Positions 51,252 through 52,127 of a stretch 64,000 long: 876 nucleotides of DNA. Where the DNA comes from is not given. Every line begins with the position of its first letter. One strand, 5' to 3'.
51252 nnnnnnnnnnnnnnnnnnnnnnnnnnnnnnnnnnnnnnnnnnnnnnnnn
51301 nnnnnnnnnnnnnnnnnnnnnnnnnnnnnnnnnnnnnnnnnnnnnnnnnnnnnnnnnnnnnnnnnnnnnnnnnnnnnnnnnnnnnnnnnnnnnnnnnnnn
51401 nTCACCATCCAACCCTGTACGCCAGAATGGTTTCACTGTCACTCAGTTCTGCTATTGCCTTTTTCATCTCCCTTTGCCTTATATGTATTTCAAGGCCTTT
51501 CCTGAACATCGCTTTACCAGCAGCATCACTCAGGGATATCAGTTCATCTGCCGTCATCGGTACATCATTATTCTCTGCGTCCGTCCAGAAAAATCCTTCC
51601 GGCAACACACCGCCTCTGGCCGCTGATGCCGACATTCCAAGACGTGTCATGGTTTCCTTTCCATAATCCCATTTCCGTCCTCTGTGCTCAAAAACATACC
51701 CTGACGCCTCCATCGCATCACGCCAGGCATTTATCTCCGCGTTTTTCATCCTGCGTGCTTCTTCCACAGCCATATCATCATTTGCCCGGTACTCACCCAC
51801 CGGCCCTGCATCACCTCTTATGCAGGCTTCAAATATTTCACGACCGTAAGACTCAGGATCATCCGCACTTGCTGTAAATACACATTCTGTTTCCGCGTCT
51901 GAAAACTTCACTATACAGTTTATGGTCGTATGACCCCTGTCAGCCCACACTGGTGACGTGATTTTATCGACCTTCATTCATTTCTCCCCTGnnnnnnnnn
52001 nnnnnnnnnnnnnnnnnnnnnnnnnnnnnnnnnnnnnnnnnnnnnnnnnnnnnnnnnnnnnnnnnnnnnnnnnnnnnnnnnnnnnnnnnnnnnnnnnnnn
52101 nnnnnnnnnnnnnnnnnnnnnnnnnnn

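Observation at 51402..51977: Unknown 191-aa protein where a tail fibre assembly gene is expected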

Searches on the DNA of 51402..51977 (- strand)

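Call 11: search_dna_similar(query=window:51402-51977:-, collection=ecoli_genomes, mode=near, max_rows=30, rows=spread)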
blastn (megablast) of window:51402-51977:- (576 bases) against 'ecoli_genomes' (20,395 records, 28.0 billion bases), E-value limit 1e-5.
Records with a match: 370; places in all: 506; records where one place covers at least 80% of the query: 21.
Genomes with a match: 370 of 5426; with a place that covers at least 80% of the query: 21. Places per genome that has any: lowest 1, median 1, highest 8. On chromosomes: 506 places; on plasmids: 0.
Best place of each record, by identity: >=99% 23; 95-99% 347.
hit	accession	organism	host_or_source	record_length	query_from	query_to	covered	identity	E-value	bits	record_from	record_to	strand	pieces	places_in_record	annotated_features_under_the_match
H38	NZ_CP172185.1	Escherichia coli strain GF60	chicken meat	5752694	1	576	100%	100.0%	0e+0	1064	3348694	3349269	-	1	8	DUF4376 domain-containing protein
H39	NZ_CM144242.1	Escherichia coli strain DG342-2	chicken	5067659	1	576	100%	99.5%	0e+0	1048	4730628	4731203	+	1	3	DUF4376 domain-containing protein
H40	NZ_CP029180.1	Escherichia coli strain H9Ecoli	Homo sapiens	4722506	497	576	14%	98.8%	1e-30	143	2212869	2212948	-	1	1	none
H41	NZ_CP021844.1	Escherichia coli strain EC1515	Homo sapiens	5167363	497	576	14%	98.8%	1e-30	143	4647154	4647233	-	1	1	none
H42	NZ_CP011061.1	Escherichia coli str. Sanji strain Sanji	pheasant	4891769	497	576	14%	98.8%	1e-30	143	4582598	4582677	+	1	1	none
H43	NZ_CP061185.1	Escherichia coli strain LD67-1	feces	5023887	497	576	14%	98.8%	1e-30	143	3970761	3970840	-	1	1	none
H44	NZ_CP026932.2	Escherichia coli strain CFS3273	Bos taurus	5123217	497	576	14%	98.8%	1e-30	143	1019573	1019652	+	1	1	none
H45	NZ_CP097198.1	Escherichia coli strain 2-1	pig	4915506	497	576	14%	98.8%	1e-30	143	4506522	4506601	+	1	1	none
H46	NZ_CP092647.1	Escherichia coli strain EC5502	Homo sapiens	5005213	497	576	14%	98.8%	1e-30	143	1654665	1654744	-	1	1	none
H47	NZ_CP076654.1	Escherichia coli strain NC19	duck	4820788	497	576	14%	98.8%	1e-30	143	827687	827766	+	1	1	none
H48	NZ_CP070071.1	Escherichia coli strain FDAARGOS_1287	Homo sapiens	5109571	497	576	14%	98.8%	1e-30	143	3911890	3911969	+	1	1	none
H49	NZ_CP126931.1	Escherichia coli O78:H51 strain APEC E19025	Gallus gallus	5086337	497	576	14%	98.8%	1e-30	143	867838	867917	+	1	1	none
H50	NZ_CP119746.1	Escherichia coli strain E15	chicken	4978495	497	576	14%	98.8%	1e-30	143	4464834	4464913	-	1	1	none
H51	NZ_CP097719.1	Escherichia coli strain MS1679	Chicken lung (Gallus gallus)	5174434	497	576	14%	98.8%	1e-30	143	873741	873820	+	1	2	none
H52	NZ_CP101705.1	Escherichia coli strain 035152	Homo sapiens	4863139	497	576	14%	98.8%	1e-30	143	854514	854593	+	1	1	none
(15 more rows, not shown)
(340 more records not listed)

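Call 13: get_annotated_region(hit=H38, flank=9000)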
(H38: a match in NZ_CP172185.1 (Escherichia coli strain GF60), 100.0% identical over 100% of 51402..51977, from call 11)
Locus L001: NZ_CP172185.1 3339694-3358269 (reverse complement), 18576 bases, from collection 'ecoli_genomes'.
description: Escherichia coli strain GF60 chromosome, complete genome
organism: Escherichia coli strain GF60 (NCBI taxid 562)
replicon: chromosome; assembly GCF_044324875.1
host: -; source: chicken meat; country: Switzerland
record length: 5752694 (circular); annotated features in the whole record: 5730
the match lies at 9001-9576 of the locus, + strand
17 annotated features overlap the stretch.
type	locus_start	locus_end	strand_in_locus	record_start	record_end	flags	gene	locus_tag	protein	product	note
CDS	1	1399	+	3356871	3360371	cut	-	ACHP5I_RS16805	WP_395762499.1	phage tail protein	-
CDS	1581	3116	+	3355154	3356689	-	istA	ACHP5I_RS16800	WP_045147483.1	IS21 family transposase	-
CDS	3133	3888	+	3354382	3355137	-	istB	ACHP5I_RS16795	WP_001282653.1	IS21-like element ISSso4 family helper ATPase IstB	-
CDS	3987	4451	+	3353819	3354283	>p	-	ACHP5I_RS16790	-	fibronectin type III family protein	incomplete; partial in the middle of a contig; missing N-terminus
CDS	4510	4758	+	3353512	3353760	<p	-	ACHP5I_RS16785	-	prophage tail fiber N-terminal domain-containing protein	incomplete; partial in the middle of a contig; missing C-terminus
CDS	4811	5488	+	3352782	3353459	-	tnpA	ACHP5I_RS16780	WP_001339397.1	IS66-like element accessory protein TnpA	-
CDS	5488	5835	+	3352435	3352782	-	tnpB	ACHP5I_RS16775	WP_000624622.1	IS66 family insertion sequence element accessory protein TnpB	TnpB, as the term is used for proteins encoded by IS66 family insertion elements, is considered an accessory protein, ...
CDS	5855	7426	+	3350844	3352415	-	-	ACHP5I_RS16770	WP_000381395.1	IS66-like element ISCro1 family transposase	-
CDS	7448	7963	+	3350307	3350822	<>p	-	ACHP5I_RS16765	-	prophage tail fiber N-terminal domain-containing protein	incomplete; partial in the middle of a contig; missing N-terminus and C-terminus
CDS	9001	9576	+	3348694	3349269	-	-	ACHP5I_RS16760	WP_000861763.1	DUF4376 domain-containing protein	-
CDS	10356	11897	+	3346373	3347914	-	-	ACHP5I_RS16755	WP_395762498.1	YadA-like family protein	-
CDS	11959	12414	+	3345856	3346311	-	-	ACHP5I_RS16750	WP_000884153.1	sigma factor-like helix-turn-helix DNA-binding protein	-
CDS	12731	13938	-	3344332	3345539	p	-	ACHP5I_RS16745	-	IS256 family transposase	frameshifted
CDS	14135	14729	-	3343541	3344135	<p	-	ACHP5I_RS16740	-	integrase core domain-containing protein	frameshifted; incomplete; partial in the middle of a contig; missing N-terminus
CDS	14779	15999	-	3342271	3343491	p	-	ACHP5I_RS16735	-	ISL3 family transposase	frameshifted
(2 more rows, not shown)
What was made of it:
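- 51402..51977 (-): Complete gene for the 191-aa DUF4376 protein (stop codon at 51402-51404). Identical RefSeq protein WP_000861763.1 (call 13).
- An identical copy survives in an IS-riddled prophage remnant in strain GF60 (call 13).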

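Call 14: get_annotated_region(hit=H42, flank=4000)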
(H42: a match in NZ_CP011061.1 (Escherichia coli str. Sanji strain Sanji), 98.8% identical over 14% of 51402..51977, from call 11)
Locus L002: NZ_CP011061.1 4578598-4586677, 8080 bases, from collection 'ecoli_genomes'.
description: Escherichia coli str. Sanji chromosome, complete genome
organism: Escherichia coli str. Sanji strain Sanji (NCBI taxid 1441627)
replicon: chromosome; assembly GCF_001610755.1
host: pheasant; source: pheasant duodenum; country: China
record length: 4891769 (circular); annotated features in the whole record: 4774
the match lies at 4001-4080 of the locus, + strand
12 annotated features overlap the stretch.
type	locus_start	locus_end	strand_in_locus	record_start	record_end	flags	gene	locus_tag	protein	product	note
CDS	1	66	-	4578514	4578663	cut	-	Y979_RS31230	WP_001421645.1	hypothetical protein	-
CDS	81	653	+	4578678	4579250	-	-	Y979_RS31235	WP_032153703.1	hypothetical protein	-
CDS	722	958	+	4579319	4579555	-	-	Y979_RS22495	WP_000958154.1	helix-turn-helix transcriptional regulator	-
CDS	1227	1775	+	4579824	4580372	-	-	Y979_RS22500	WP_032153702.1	hypothetical protein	-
CDS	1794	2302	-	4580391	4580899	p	-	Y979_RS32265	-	ProQ/FINO family protein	frameshifted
CDS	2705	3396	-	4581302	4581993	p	-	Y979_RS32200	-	IS1 family transposase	frameshifted; internal stop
CDS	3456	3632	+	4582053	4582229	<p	-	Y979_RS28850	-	transketolase family protein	incomplete; partial in the middle of a contig; missing N-terminus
CDS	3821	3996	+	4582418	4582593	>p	-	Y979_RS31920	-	transposase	frameshifted; incomplete; partial in the middle of a contig; missing C-terminus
CDS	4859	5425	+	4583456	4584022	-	-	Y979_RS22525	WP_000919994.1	hypothetical protein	-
CDS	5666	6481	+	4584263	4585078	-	sul2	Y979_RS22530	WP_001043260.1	sulfonamide-resistant dihydropteroate synthase Sul2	-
CDS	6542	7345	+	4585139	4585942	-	aph(3'')-Ib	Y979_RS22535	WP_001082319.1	aminoglycoside O-phosphotransferase APH(3'')-Ib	-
CDS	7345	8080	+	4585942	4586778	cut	-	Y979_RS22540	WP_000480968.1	aminoglycoside O-phosphotransferase APH(6)-Id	-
